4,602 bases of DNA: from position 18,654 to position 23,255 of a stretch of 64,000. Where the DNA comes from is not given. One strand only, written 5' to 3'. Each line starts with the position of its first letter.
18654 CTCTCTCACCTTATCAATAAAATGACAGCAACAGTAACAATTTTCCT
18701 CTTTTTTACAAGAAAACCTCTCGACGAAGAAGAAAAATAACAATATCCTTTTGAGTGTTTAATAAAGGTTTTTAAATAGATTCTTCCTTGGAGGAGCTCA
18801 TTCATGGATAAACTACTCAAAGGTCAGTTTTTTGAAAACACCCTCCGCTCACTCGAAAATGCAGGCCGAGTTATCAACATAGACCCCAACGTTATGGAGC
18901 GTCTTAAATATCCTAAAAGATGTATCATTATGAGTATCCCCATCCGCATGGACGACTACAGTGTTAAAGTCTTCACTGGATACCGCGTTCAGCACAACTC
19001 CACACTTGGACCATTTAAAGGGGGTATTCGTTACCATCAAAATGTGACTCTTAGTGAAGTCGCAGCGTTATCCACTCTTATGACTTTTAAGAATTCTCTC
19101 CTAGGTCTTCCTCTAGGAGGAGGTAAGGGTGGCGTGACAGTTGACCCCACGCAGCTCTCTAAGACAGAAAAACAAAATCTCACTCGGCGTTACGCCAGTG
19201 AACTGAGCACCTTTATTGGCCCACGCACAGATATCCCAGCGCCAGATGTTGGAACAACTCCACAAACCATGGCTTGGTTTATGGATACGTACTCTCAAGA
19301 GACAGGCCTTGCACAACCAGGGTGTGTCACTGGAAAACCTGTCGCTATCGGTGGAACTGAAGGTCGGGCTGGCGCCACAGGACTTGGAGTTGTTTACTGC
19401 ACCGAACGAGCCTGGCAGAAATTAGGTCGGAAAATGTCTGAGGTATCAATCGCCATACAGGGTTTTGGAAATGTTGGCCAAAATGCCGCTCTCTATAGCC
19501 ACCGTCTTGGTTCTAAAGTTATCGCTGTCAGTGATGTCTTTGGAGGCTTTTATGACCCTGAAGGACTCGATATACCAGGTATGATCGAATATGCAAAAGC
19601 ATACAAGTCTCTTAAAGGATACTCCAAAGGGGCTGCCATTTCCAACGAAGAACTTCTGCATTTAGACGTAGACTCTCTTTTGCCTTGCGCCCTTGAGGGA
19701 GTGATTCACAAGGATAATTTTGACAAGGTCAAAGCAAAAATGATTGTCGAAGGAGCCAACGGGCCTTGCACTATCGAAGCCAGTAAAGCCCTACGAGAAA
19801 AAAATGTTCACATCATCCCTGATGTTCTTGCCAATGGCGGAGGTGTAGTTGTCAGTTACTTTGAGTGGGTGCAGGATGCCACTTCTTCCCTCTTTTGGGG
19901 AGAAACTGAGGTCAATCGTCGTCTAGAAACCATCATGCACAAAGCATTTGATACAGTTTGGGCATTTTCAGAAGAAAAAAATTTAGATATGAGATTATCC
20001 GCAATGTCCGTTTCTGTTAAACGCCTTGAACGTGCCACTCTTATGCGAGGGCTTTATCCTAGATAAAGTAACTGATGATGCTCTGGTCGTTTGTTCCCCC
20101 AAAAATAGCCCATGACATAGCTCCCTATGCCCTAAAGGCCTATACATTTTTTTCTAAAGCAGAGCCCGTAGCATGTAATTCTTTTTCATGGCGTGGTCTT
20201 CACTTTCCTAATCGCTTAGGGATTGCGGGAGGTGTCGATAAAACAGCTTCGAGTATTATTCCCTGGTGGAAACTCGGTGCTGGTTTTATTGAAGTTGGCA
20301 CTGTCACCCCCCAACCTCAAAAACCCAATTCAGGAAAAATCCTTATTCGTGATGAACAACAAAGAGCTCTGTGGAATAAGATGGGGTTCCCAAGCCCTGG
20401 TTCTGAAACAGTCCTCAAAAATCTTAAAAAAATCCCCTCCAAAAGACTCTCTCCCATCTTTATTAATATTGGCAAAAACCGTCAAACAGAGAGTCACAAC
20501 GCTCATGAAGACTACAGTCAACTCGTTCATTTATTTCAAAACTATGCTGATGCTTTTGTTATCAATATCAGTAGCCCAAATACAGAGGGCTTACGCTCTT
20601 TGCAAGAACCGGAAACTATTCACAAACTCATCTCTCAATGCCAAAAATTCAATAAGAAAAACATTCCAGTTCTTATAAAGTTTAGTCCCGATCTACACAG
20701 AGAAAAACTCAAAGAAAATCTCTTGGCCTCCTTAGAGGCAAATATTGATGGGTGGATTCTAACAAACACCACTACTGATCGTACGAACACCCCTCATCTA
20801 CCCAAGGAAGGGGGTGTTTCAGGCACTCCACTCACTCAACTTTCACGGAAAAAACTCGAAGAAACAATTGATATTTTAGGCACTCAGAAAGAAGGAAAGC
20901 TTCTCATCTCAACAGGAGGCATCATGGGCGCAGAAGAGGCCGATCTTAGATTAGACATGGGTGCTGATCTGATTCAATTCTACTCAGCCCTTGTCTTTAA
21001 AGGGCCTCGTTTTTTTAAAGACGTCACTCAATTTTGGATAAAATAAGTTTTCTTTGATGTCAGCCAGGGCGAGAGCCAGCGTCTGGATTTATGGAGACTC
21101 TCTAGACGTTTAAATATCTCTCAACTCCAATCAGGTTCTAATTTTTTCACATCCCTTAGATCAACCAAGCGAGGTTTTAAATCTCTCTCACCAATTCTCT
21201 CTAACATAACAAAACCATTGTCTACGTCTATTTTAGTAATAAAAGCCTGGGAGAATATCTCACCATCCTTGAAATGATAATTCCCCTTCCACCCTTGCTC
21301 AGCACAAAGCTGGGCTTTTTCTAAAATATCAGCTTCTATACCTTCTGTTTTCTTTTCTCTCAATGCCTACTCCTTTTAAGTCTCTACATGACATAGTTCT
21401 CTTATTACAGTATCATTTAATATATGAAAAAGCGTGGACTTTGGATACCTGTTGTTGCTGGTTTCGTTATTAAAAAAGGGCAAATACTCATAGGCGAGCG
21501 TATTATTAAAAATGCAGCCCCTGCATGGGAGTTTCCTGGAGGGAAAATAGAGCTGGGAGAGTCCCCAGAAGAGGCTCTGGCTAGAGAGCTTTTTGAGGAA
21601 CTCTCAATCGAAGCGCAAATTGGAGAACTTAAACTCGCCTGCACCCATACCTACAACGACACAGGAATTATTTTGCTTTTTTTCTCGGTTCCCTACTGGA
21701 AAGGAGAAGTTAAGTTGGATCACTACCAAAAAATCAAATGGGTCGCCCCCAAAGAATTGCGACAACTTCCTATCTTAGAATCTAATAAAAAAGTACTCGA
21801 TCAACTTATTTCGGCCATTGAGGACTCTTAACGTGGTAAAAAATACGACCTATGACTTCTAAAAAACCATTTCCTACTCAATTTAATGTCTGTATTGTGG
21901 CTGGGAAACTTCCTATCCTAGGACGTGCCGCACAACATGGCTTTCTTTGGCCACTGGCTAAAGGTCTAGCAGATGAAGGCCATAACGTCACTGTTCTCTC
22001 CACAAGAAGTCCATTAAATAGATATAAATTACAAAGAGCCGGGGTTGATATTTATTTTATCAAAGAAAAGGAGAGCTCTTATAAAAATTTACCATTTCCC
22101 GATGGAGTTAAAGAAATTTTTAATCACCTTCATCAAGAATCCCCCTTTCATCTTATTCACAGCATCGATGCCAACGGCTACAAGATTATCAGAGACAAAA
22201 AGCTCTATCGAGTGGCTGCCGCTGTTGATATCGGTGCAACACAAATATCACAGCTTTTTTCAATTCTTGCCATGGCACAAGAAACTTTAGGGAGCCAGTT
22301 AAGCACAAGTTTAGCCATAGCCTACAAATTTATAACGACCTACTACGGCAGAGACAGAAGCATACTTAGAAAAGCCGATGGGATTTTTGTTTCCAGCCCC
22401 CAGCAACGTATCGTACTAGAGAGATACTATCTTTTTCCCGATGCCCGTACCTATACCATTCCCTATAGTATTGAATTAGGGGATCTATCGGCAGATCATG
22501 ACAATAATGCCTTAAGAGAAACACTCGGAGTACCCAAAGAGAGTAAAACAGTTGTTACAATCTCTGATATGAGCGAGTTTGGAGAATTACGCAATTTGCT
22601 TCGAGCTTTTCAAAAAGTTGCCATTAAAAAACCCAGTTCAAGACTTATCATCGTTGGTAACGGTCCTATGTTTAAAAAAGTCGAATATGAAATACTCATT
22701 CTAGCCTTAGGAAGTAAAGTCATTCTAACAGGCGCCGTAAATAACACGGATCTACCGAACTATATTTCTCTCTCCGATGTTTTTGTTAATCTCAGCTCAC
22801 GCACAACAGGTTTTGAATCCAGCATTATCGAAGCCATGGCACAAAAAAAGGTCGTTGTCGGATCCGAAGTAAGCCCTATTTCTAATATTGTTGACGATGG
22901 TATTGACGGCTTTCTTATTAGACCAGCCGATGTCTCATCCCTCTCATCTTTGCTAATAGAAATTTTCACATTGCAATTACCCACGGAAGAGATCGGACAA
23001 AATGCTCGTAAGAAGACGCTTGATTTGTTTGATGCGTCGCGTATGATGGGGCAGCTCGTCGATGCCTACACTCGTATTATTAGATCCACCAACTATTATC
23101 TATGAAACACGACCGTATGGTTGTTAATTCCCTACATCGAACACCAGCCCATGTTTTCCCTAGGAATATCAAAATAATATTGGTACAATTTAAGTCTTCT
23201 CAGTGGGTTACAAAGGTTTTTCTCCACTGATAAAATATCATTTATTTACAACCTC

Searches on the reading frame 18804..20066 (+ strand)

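Call 64: search_protein_families(library=pfam, proteins=[window:18804-20066:+], max_evalue=0.00001)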
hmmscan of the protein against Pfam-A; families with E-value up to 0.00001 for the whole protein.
window:18804-20066:+ (420 aa): 2 families
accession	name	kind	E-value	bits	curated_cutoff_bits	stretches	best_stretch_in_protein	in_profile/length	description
PF00208.27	ELFV_dehydrog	-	4.2e-75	253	23.4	1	183-416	1-241/241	Glutamate/Leucine/Phenylalanine/Valine dehydrogenase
PF02812.23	ELFV_dehydrog_N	-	2.3e-55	186.3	25.3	1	37-164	1-128/129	Glu/Leu/Phe/Val dehydrogenase, dimerisation domain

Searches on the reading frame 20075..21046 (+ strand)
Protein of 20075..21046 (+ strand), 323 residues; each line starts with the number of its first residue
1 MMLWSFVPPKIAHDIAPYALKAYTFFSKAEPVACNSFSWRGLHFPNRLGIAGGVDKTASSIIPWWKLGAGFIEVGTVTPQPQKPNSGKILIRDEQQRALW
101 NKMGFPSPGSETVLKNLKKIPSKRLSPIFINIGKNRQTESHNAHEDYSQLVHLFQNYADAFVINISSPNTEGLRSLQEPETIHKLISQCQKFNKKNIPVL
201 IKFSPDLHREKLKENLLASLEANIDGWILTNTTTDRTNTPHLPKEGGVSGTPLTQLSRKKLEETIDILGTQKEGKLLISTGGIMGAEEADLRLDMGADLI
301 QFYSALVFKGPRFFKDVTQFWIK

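Call 64: search_protein_families(library=pfam, proteins=[window:20075-21046:+], max_evalue=0.00001)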
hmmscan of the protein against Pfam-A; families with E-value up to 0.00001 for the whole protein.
window:20075-21046:+ (323 aa): 1 family
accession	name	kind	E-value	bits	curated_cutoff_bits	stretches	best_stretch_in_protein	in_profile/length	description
PF01180.27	DHO_dh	-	2.5e-53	181.6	27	1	40-319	7-285/291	Dihydroorotate dehydrogenase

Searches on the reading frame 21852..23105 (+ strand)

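Call 64: search_protein_families(library=pfam, proteins=[window:21852-23105:+], max_evalue=0.00001)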
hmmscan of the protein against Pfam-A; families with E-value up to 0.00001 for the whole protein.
window:21852-23105:+ (417 aa): 3 families
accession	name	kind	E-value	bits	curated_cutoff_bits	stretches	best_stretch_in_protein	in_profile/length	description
PF00534.26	Glycos_transf_1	-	1.1e-26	93.8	26.4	1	219-387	3-171/172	Glycosyl transferases group 1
PF13692.12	Glyco_trans_1_4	-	9.7e-23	81.4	27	1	232-371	2-139/142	Glycosyl transferases group 1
PF13579.12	Glyco_trans_4_4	-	1.9e-06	28.8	29.7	1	35-205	10-157/158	Glycosyl transferase 4-like domain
